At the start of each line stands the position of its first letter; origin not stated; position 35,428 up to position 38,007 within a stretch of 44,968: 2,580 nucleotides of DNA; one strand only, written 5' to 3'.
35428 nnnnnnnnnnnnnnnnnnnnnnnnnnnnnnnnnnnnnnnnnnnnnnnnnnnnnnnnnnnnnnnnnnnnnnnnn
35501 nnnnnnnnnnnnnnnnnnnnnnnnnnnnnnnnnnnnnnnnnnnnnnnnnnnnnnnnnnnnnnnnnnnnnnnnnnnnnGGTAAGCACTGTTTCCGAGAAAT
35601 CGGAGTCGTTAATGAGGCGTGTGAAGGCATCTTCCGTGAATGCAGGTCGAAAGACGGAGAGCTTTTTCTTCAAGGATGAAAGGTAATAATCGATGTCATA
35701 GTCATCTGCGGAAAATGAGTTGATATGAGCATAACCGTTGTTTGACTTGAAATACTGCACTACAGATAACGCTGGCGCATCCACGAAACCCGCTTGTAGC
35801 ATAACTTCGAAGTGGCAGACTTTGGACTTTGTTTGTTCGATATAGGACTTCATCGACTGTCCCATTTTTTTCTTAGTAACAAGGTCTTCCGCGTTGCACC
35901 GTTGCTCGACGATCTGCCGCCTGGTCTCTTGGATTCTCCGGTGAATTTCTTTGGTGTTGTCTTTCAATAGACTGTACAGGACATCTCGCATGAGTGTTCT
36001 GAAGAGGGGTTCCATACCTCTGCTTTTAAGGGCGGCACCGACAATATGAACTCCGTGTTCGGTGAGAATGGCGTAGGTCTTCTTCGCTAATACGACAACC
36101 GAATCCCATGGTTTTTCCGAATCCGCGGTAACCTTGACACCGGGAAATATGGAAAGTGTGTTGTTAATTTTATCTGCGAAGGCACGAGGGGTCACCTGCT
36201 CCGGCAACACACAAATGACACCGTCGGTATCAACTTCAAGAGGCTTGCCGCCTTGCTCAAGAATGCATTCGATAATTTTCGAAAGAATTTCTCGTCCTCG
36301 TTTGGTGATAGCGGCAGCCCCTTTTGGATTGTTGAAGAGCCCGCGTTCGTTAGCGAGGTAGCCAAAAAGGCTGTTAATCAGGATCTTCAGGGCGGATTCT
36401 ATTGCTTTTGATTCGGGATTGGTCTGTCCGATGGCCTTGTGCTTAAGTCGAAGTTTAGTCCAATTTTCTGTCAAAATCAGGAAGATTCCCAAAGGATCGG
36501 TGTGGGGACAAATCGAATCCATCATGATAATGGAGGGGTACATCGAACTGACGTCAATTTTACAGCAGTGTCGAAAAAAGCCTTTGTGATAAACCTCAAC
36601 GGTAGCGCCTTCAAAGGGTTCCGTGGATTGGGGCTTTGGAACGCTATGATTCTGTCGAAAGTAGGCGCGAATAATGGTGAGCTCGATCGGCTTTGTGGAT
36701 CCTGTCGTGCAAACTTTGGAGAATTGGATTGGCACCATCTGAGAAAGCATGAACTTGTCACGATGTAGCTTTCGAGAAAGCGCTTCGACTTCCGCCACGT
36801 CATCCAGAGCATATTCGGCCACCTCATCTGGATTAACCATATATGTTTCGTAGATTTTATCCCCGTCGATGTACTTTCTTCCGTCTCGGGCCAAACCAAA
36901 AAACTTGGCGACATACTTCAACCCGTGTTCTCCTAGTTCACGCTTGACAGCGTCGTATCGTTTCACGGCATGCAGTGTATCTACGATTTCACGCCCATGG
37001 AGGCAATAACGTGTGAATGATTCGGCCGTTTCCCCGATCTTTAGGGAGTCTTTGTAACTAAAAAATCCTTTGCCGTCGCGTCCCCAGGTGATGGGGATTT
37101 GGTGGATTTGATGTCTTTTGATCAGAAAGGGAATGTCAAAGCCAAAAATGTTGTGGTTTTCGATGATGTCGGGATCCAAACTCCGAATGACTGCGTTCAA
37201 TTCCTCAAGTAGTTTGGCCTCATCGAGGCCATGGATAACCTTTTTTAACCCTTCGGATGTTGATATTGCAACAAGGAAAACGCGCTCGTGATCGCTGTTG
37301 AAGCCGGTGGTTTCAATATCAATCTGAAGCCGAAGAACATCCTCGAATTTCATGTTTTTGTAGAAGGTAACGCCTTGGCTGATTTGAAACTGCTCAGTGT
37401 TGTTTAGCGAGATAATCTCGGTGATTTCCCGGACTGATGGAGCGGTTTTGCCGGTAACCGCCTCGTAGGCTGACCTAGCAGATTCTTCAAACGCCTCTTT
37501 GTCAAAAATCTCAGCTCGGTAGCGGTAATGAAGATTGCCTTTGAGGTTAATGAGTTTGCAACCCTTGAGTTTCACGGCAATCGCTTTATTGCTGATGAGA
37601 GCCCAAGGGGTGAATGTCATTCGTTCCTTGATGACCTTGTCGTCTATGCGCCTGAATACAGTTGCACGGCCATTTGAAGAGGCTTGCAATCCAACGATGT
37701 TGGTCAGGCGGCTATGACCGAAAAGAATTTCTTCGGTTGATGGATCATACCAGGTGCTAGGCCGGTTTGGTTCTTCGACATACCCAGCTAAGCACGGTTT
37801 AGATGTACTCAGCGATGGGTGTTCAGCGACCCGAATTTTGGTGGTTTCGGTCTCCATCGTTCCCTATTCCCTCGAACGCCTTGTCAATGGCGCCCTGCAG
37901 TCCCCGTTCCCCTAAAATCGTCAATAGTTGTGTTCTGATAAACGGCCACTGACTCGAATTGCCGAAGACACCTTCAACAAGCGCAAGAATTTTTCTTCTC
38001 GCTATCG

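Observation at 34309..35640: C-terminal ~440 aa of the PolB look like a divergent archaeo-eukaryotic primase (AEP) domain followed by a Cys/His cluster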

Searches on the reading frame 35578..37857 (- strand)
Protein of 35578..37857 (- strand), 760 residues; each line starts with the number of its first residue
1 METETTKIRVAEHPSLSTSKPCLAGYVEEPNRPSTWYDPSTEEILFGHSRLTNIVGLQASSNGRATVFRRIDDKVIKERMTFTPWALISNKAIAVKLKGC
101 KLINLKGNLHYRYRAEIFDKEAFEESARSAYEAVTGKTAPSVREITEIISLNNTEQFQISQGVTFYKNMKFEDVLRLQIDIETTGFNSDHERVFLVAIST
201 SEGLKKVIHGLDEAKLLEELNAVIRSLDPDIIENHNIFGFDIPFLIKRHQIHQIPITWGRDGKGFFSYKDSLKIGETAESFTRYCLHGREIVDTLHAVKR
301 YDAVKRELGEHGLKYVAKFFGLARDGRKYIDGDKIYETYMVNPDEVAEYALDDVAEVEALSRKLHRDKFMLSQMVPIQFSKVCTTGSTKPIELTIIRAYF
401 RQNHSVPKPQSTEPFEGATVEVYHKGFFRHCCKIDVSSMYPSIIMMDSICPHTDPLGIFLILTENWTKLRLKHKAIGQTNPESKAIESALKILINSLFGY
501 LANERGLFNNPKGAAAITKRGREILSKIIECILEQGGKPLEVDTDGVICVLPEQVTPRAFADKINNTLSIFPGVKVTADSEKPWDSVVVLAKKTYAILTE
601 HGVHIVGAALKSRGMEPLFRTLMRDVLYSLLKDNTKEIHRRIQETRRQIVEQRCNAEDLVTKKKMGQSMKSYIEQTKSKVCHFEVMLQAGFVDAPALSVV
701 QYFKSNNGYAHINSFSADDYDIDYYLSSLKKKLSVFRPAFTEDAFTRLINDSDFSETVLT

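Call 76: search_solved_structures(query=window:35578-37857:-, max_evalue=0.001)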
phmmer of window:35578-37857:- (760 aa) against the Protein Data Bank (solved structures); distinct sequences matched with E-value up to 0.001: 95 (the best 60 are shown).
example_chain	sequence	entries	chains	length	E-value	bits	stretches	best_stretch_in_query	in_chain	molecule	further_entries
5mdn_A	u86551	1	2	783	1.4e-24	89.6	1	190-453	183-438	DNA polymerase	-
5h12_A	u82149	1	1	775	6e-21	77.6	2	213-453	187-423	Deep Vent DNA Polymerase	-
2jgu_A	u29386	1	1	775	2.9e-20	75.3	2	213-453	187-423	DNA POLYMERASE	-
3a2f_A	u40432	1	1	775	5.3e-20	74.4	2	213-453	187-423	DNA polymerase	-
4ahc_A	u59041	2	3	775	5.5e-19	71.1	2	213-453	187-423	DNA POLYMERASE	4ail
4fm2_A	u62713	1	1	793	5.2e-18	67.9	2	212-453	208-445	DNA polymerase 1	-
1wn7_A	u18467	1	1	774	6.5e-18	67.5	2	487-682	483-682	Family B DNA Polymerase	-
8s84_A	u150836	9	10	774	9.9e-18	66.9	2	487-681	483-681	DNA polymerase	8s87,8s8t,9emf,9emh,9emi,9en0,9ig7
1wns_A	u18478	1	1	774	1.5e-17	66.3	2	487-682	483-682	DNA POLYMERASE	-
4flt_A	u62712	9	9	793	1.6e-17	66.3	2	212-453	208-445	DNA polymerase 1 | Pyrococcus abyssi B family DNA polymerase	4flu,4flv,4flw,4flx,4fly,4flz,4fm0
4k8z_A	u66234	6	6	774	1.7e-17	66.1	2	487-682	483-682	DNA polymerase | DNA polymerase,DNA polymerase,DNA polymerase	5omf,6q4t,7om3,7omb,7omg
1qht_A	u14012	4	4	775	6.4e-17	64.3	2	468-721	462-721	PROTEIN (DNA POLYMERASE) | DNA polymerase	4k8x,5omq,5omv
6wya_A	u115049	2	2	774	6.5e-17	64.2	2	487-680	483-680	DNA polymerase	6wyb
7tqw_A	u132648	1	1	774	1.6e-16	62.9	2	487-681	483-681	DNA polymerase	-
7rsu_A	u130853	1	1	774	1.8e-16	62.8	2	487-681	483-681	DNA polymerase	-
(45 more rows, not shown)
